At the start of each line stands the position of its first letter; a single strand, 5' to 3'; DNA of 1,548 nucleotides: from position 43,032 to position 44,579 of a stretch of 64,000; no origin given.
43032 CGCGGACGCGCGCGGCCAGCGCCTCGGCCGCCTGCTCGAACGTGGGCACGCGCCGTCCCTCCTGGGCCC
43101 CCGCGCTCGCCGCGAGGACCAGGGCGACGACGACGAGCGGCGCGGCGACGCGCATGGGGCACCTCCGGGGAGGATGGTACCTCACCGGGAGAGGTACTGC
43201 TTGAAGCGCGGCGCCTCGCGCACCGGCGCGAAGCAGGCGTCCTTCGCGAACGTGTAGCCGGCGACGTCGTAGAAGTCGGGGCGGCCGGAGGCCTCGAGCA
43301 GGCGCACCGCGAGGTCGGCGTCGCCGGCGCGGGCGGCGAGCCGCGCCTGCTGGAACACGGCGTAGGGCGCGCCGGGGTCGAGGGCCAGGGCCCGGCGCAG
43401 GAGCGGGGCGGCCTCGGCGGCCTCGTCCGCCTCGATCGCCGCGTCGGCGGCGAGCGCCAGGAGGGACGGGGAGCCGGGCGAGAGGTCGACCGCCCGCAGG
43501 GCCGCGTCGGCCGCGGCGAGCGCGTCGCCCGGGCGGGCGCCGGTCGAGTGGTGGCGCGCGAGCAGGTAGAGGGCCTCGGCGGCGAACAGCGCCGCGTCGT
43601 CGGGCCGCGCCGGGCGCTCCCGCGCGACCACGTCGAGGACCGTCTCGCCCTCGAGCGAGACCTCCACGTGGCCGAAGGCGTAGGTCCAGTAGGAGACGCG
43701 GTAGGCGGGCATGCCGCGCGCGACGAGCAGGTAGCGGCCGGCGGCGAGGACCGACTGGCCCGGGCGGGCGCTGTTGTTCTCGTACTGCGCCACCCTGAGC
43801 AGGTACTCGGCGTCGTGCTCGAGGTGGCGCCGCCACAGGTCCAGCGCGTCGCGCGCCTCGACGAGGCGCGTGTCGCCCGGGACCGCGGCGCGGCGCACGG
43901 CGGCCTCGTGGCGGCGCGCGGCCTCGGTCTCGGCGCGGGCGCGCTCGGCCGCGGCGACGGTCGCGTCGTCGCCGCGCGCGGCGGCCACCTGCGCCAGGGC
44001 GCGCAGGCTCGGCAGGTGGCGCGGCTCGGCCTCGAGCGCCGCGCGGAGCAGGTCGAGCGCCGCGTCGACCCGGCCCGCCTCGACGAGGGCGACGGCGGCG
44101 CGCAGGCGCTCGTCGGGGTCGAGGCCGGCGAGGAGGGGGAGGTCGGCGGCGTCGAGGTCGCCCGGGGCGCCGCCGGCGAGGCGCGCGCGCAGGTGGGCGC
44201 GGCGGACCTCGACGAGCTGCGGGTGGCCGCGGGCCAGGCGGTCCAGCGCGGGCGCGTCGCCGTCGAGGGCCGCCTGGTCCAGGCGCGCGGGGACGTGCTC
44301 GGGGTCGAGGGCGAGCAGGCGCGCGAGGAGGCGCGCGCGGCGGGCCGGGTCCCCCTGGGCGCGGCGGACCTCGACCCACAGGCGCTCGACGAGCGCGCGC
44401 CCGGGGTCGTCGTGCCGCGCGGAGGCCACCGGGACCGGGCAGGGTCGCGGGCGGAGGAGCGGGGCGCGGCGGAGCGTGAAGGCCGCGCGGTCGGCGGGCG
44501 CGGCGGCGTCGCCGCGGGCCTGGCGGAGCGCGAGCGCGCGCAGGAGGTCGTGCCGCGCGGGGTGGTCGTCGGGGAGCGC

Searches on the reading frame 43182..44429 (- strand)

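Call 14: search_protein_families(library=pfam, proteins=[window:43182-44429:-], max_evalue=0.001)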
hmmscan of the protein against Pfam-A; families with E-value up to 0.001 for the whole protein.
window:43182-44429:- (415 aa): 3 families
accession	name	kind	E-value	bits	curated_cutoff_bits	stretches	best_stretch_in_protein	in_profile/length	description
PF13431.12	TPR_17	-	1.1e-05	25.8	24.4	0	343-375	1-33/34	Tetratricopeptide repeat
PF14559.12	TPR_19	-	1.9e-05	25.3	25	0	331-380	1-50/68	Tetratricopeptide repeat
PF13428.12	TPR_14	-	6.8e-05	23.6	23.5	1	105-148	1-44/44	Tetratricopeptide repeat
